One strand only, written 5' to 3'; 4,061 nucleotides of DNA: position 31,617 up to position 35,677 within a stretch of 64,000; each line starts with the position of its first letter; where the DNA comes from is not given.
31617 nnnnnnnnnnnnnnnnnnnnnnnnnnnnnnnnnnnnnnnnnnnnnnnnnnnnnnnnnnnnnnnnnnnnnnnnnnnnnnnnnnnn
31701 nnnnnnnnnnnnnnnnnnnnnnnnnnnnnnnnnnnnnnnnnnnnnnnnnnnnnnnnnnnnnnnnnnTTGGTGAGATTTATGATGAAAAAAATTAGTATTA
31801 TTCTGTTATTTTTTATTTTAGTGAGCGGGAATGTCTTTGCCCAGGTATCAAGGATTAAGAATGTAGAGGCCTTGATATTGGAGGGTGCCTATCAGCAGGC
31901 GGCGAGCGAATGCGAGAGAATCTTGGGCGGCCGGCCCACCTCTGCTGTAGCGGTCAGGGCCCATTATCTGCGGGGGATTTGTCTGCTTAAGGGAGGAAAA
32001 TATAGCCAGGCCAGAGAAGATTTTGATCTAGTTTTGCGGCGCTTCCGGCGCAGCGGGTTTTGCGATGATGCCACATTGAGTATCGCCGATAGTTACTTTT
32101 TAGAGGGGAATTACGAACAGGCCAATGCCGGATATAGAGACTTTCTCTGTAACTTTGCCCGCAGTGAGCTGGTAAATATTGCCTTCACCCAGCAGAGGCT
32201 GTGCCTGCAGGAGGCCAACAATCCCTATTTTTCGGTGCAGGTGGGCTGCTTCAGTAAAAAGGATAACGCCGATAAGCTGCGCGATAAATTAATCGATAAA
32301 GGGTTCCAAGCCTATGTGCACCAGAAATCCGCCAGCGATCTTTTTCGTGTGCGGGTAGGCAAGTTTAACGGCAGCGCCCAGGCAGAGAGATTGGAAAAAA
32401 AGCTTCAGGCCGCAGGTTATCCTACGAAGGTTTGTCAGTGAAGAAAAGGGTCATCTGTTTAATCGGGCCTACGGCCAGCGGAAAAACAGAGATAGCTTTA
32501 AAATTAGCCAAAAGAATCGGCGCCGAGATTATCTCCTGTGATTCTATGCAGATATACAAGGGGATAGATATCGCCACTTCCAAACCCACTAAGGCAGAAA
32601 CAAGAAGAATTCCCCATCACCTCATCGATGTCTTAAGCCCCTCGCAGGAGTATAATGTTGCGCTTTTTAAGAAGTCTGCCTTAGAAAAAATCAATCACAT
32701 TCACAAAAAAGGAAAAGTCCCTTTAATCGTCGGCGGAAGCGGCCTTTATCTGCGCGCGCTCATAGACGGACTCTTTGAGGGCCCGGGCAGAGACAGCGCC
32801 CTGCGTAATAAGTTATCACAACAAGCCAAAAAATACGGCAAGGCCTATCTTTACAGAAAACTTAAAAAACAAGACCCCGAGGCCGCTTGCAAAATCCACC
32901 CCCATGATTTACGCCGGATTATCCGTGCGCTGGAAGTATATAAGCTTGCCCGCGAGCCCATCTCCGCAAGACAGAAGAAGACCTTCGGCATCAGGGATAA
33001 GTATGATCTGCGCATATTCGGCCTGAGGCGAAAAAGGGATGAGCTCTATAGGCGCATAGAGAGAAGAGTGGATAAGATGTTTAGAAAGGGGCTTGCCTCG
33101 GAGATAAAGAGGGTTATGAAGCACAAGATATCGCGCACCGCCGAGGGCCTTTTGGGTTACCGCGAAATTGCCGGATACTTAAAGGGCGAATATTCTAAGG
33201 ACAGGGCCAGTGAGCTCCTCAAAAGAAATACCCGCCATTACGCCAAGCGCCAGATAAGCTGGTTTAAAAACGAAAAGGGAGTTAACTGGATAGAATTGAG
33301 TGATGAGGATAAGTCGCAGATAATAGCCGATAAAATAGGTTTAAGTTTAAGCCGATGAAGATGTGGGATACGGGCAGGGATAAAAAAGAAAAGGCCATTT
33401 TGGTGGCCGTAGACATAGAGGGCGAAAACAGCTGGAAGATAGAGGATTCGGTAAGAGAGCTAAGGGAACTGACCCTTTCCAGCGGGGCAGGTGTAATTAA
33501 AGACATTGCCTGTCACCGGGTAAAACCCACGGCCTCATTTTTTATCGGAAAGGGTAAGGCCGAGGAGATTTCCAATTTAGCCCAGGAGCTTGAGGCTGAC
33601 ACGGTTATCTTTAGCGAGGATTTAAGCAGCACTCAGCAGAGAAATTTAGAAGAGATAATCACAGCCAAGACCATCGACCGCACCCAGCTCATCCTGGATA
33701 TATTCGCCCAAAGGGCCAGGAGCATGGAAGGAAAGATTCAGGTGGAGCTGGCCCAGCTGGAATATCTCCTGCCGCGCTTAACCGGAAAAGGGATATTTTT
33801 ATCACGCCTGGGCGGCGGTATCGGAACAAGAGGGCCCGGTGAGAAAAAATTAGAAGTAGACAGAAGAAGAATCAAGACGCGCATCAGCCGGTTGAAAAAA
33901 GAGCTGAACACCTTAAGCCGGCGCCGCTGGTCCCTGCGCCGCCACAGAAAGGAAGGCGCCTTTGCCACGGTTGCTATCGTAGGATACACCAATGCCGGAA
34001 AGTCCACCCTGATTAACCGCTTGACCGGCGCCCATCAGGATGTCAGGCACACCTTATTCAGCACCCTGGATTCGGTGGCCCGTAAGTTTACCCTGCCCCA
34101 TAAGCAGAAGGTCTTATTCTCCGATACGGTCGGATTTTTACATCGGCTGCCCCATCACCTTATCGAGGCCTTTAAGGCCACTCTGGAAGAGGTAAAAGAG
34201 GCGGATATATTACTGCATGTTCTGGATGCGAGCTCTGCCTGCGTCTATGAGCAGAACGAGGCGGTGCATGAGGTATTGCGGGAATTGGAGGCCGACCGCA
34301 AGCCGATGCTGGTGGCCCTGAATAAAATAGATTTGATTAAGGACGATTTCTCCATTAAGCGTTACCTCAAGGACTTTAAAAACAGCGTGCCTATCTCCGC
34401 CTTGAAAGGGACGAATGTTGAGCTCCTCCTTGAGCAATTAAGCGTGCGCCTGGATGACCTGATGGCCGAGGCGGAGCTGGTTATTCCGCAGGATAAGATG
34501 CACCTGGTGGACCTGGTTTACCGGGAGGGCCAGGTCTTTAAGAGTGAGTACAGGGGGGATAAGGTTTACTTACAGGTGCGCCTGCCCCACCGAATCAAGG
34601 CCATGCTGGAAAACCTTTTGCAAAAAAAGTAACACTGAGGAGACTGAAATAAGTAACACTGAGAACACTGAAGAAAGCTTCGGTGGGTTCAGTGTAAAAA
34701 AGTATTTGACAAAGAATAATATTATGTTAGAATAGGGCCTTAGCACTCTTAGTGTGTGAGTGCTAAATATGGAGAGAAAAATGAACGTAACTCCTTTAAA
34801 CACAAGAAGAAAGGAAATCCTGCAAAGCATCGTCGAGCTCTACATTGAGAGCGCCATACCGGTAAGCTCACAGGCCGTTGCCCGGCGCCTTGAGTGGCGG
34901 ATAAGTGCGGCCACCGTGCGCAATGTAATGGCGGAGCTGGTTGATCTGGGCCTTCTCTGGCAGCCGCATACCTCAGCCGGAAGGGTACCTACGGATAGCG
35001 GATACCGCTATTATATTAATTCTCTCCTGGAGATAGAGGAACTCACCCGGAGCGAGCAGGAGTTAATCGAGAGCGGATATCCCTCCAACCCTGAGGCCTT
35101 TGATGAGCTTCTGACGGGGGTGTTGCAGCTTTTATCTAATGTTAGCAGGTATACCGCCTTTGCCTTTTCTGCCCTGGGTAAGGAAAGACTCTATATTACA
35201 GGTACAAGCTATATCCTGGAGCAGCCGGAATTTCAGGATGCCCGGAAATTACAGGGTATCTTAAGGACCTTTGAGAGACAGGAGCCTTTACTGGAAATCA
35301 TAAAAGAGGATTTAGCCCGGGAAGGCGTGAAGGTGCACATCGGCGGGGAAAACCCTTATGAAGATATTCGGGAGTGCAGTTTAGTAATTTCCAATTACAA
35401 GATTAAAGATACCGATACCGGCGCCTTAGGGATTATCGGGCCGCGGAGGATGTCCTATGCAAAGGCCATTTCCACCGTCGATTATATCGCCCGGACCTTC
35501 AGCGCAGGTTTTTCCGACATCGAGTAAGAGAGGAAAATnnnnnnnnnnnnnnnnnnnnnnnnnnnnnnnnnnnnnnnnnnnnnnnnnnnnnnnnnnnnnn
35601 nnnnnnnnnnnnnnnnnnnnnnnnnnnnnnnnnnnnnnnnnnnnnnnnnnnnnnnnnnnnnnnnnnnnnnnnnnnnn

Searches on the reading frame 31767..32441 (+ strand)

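Call 45: search_protein_families(library=pfam, proteins=[window:31767-32441:+], max_evalue=0.001)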
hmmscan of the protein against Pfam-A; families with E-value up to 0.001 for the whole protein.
window:31767-32441:+ (224 aa): 9 families
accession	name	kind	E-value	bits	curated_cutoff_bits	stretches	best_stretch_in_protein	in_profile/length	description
PF05036.18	SPOR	-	8.6e-15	55.3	21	1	153-218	3-70/76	SPOR domain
PF13432.12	TPR_16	-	4.7e-07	30.6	32.7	0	42-92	13-60/65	Tetratricopeptide repeat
PF00515.34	TPR_1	-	8.4e-07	29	27.8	1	64-91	2-29/34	Tetratricopeptide repeat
PF13174.12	TPR_6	-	9e-07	29.6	26.3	0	65-95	2-32/33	Tetratricopeptide repeat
PF07719.23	TPR_2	-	2.3e-06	27.7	27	1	64-92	2-30/34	Tetratricopeptide repeat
PF13525.12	YfiO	-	5.8e-06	26.7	25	0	74-137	16-79/203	Outer membrane lipoprotein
PF14559.12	TPR_19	-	1.9e-05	25.3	25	1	36-85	1-47/68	Tetratricopeptide repeat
PF12895.13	ANAPC3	-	0.00039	21.1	27.2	0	35-83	32-76/82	Anaphase-promoting complex, cyclosome, subunit 3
PF13424.12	TPR_12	-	0.00054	20.5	30.1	0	64-120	4-65/77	Tetratricopeptide repeat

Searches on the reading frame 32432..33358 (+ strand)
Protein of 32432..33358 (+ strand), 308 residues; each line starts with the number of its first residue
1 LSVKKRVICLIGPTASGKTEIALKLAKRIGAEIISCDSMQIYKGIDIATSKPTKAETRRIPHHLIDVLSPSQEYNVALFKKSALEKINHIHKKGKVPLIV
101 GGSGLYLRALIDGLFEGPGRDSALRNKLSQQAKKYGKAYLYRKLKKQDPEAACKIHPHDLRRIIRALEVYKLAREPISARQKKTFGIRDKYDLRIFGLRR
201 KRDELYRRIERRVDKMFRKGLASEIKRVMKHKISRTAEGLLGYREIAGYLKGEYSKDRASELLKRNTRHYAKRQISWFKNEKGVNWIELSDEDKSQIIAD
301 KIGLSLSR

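Call 72: search_protein_families(library=pfam, proteins=[window:32432-33358:+], max_evalue=0.00001)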
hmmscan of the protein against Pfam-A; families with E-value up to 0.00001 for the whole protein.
window:32432-33358:+ (308 aa): 2 families
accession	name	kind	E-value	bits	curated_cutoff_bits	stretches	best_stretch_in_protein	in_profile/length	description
PF01715.23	IPPT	-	2e-85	286.8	23.6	1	40-281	1-243/243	IPP transferase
PF01745.22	IPT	-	9.2e-10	38.8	20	1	7-59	3-55/233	Isopentenyl transferase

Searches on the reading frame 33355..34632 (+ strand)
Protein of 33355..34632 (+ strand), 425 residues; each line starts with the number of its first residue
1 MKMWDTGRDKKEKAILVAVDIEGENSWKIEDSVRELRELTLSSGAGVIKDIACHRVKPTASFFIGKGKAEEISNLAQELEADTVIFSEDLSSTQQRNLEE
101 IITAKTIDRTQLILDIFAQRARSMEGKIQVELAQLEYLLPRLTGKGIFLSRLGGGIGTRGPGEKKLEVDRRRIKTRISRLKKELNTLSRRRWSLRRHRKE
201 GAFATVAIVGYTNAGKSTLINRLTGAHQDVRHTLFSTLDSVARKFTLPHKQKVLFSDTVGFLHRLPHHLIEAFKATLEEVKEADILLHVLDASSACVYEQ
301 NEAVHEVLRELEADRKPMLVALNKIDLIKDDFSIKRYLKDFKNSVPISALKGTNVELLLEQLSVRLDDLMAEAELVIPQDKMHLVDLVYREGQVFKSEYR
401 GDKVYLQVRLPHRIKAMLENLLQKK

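Call 72: search_protein_families(library=pfam, proteins=[window:33355-34632:+], max_evalue=0.00001)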
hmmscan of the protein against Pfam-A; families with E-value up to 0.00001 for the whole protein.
window:33355-34632:+ (425 aa): 9 families
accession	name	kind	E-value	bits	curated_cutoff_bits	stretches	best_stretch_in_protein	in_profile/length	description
PF16360.10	GTP-bdg_M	-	1.5e-30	106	29.5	1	120-198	1-79/79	GTP-binding GTPase Middle Region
PF13167.11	GTP-bdg_N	-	4.2e-28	98.2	25.4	1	30-118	1-89/89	GTP-binding GTPase N-terminal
PF01926.29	MMR_HSR1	-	3.3e-24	85.6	21.9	1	205-324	1-113/113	50S ribosome-binding GTPase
PF19275.4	HflX_C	-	1.2e-09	38.5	26.4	1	339-419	7-88/102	HflX C-terminal domain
PF02421.24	FeoB_N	-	2.3e-09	37.4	27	1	205-331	2-121/156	Ferrous iron transport protein B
PF00009.33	GTP_EFTU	-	3.7e-08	33.6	26.5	0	280-362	90-182/188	Elongation factor Tu GTP binding domain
PF00350.29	Dynamin_N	-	8.5e-07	29.6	27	0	206-227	1-22/168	Dynamin family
PF03193.22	RsgA_GTPase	-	4.2e-06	27.1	30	0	202-228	105-132/174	RsgA GTPase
PF09439.16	SRPRB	-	8.6e-06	25.7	25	0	205-328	5-122/178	Signal recognition particle receptor beta subunit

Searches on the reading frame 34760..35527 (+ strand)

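Call 72: search_protein_families(library=pfam, proteins=[window:34760-35527:+], max_evalue=0.00001)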
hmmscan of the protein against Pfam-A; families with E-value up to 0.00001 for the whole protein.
window:34760-35527:+ (255 aa): 2 families
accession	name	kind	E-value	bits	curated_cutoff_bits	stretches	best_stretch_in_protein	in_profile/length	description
PF01628.27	HrcA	-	1.7e-31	110.3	22.2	1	85-237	77-215/215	HrcA protein C terminal domain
PF03444.21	HrcA_DNA-bdg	-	4.1e-07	30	21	1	14-83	3-71/79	Winged helix-turn-helix transcription repressor, HrcA DNA-binding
